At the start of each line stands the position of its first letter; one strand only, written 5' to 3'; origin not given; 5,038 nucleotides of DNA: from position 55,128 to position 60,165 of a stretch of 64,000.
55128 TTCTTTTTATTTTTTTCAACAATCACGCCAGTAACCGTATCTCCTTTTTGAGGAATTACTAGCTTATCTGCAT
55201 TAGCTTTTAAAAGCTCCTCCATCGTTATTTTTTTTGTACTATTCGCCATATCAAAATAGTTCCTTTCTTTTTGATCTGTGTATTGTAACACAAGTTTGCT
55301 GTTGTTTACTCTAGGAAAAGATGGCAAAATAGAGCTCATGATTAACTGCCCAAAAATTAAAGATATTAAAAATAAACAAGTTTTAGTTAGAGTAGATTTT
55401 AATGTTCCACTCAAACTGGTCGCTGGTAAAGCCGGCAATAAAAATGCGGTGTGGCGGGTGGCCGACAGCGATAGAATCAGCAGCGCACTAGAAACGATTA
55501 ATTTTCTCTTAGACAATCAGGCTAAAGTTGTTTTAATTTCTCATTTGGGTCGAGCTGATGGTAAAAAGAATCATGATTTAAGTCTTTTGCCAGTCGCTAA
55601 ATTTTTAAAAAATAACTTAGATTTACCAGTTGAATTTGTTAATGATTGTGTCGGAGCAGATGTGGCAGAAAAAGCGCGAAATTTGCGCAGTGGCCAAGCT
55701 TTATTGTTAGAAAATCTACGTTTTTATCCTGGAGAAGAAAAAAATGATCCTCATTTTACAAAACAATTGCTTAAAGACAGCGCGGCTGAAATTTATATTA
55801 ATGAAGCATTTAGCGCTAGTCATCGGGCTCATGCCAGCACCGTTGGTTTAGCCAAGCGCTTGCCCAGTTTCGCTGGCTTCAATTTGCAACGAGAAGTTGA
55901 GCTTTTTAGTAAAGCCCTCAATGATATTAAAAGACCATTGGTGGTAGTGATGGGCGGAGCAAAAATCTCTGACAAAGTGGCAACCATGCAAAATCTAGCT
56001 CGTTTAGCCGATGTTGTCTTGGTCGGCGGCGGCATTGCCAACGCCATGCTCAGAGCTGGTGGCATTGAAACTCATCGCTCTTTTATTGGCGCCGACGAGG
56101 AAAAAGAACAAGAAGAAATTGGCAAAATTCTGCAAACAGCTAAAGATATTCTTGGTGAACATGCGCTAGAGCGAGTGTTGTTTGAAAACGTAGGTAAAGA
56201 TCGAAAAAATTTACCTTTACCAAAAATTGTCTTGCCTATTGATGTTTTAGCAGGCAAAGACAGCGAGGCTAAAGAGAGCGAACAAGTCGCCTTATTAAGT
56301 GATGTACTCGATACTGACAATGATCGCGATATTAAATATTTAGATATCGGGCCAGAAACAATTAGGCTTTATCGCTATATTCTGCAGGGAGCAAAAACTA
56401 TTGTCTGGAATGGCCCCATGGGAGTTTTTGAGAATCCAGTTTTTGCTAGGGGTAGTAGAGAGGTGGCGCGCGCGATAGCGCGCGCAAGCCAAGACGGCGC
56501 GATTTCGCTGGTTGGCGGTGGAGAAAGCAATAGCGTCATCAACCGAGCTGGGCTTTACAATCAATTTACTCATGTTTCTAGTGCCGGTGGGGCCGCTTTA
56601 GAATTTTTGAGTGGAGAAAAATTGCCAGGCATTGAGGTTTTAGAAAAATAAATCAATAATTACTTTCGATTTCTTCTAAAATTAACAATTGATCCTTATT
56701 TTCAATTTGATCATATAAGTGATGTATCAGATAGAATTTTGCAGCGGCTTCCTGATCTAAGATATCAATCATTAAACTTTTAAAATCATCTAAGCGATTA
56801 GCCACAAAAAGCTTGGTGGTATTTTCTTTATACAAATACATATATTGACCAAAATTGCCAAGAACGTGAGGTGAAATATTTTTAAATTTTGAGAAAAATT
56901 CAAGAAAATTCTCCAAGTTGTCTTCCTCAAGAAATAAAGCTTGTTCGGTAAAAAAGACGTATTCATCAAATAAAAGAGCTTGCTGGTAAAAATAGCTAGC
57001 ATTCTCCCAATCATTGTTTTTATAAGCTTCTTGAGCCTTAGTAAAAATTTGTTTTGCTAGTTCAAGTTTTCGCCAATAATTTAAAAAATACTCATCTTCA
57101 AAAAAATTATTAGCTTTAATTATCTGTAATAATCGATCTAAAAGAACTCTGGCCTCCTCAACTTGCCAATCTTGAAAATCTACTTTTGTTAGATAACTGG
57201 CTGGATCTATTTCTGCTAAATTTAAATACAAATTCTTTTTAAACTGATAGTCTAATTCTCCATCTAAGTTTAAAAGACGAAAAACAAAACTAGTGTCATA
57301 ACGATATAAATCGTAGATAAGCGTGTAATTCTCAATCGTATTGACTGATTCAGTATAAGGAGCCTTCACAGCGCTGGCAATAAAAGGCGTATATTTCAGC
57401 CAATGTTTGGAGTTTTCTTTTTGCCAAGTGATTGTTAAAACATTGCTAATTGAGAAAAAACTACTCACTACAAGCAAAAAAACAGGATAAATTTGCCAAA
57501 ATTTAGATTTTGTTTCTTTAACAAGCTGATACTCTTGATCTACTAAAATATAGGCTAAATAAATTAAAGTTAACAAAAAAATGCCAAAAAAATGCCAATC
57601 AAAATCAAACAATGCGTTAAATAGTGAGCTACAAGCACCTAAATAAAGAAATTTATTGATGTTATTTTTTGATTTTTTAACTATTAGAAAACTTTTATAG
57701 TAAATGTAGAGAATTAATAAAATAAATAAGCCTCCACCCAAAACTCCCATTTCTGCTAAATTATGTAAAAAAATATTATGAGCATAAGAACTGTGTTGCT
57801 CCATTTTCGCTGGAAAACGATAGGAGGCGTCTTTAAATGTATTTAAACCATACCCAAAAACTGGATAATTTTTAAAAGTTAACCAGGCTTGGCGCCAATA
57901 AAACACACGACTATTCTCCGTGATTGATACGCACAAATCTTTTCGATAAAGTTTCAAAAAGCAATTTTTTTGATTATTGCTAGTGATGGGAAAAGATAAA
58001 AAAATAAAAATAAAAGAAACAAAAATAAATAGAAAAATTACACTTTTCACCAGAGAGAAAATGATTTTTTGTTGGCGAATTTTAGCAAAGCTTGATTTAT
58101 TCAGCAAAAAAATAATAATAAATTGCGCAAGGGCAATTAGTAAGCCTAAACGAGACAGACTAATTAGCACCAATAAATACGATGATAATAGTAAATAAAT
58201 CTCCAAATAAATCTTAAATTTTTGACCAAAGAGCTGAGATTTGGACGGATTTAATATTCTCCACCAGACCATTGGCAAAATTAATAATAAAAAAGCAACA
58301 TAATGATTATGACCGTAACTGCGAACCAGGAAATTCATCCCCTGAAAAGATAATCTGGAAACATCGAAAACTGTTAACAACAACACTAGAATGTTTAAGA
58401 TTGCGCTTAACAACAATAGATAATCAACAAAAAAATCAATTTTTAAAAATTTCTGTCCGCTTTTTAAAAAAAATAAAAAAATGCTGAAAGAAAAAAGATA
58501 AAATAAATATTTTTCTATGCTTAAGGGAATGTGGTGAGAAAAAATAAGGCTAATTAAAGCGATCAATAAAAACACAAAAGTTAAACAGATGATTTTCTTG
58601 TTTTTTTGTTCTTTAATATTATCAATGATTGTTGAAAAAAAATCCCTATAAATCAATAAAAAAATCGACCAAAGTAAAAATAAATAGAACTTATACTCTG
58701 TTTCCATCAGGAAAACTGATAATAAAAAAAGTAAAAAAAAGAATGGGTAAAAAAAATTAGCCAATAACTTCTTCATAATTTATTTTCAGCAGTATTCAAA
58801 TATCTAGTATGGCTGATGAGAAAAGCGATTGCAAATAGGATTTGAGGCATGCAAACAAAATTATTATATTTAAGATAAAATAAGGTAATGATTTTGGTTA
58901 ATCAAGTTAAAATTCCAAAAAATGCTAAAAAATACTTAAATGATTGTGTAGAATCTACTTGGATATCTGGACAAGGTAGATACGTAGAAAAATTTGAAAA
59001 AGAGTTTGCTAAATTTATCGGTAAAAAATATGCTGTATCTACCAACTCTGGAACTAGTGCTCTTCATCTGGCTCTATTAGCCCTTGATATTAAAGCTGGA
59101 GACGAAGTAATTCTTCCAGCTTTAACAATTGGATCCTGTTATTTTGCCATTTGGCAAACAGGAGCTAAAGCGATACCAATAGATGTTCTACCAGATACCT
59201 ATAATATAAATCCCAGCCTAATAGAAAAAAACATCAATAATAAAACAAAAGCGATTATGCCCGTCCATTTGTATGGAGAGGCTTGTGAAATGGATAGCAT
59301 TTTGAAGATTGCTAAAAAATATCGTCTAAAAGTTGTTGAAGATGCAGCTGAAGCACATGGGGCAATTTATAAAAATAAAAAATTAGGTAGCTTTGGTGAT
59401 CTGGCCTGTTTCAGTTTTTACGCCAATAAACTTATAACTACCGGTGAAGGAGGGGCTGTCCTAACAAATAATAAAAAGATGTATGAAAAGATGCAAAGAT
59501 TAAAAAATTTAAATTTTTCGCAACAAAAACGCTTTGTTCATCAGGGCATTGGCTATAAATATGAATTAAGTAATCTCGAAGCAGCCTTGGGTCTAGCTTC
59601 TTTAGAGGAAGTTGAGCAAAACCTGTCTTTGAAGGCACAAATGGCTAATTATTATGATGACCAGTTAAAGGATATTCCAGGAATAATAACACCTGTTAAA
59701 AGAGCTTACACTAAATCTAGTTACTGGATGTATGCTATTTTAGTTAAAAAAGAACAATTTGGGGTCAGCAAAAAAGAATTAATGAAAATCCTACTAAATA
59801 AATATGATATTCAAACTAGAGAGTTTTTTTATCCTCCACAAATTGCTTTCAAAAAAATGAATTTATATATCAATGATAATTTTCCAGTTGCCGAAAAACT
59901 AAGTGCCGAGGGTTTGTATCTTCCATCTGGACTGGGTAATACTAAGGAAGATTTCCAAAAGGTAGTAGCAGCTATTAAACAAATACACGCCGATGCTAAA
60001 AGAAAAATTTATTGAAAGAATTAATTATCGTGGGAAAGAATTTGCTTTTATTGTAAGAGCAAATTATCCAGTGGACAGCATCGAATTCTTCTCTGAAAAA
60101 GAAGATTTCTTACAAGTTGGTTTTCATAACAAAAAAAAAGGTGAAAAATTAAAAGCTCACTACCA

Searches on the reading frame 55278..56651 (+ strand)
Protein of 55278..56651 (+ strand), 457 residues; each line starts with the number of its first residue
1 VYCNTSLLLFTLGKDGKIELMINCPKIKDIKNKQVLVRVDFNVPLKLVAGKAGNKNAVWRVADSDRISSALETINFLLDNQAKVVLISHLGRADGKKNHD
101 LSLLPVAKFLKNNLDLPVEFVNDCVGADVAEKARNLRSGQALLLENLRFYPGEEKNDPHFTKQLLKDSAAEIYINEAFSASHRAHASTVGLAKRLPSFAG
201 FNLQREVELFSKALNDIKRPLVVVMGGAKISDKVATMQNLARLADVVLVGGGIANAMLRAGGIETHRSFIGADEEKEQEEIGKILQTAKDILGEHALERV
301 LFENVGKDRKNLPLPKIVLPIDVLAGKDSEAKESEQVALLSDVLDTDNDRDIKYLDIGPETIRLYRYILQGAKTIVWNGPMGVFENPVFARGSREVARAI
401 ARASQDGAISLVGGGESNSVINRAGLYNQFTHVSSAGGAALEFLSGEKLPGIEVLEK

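Call 11: search_protein_families(library=pfam, proteins=[window:55278-56651:+], max_evalue=0.01)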
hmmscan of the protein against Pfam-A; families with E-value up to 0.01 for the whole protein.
window:55278-56651:+ (457 aa): 1 family
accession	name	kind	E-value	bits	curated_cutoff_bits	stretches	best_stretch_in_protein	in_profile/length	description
PF00162.24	PGK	-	1.3e-118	396.8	27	1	29-447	5-379/379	Phosphoglycerate kinase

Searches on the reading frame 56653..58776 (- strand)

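Call 11: search_protein_families(library=pfam, proteins=[window:56653-58776:-], max_evalue=0.01)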
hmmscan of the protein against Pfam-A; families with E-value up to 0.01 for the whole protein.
window:56653-58776:- (707 aa): 2 families
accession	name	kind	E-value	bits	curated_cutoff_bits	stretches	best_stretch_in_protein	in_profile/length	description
PF04932.20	Wzy_C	-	8.5e-17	61.8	31.7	1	195-352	3-149/149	O-Antigen ligase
PF08590.15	DUF1771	-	0.0077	17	28.7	0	573-600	14-41/64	Domain of unknown function (DUF1771)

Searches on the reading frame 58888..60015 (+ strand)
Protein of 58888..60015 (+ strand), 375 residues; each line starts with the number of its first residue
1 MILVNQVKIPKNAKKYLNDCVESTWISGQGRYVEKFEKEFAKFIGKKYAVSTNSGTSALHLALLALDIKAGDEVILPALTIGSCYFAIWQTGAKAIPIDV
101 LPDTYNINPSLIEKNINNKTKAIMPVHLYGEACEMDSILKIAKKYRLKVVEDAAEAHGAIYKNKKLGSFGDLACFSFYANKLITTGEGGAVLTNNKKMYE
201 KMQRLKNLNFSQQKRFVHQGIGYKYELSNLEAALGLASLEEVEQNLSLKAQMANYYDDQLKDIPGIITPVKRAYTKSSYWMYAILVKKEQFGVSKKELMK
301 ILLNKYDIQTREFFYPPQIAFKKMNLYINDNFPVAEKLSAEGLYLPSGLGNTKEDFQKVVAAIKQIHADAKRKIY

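Call 12: search_protein_families(library=pfam, proteins=[window:58888-60015:+], max_evalue=0.01)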
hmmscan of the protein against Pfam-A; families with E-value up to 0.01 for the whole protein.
window:58888-60015:+ (375 aa): 5 families
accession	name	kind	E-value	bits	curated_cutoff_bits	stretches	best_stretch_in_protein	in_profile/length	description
PF01041.23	DegT_DnrJ_EryC1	-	3.8e-112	375.5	19.8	1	10-363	4-359/360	DegT/DnrJ/EryC1/StrS aminotransferase family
PF00266.25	Aminotran_5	-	1.6e-08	34.4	21.5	1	32-268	44-299/371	Aminotransferase class-V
PF01212.27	Beta_elim_lyase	-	1.4e-07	31.6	27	1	29-276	30-279/288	Beta-eliminating lyase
PF01053.26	Cys_Met_Meta_PP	-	2.9e-07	29.8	27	1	34-205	55-225/381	Cys/Met metabolism PLP-dependent enzyme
PF00155.27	Aminotran_1_2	-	4.7e-06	26.5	19.7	1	29-158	40-191/361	Aminotransferase class I and II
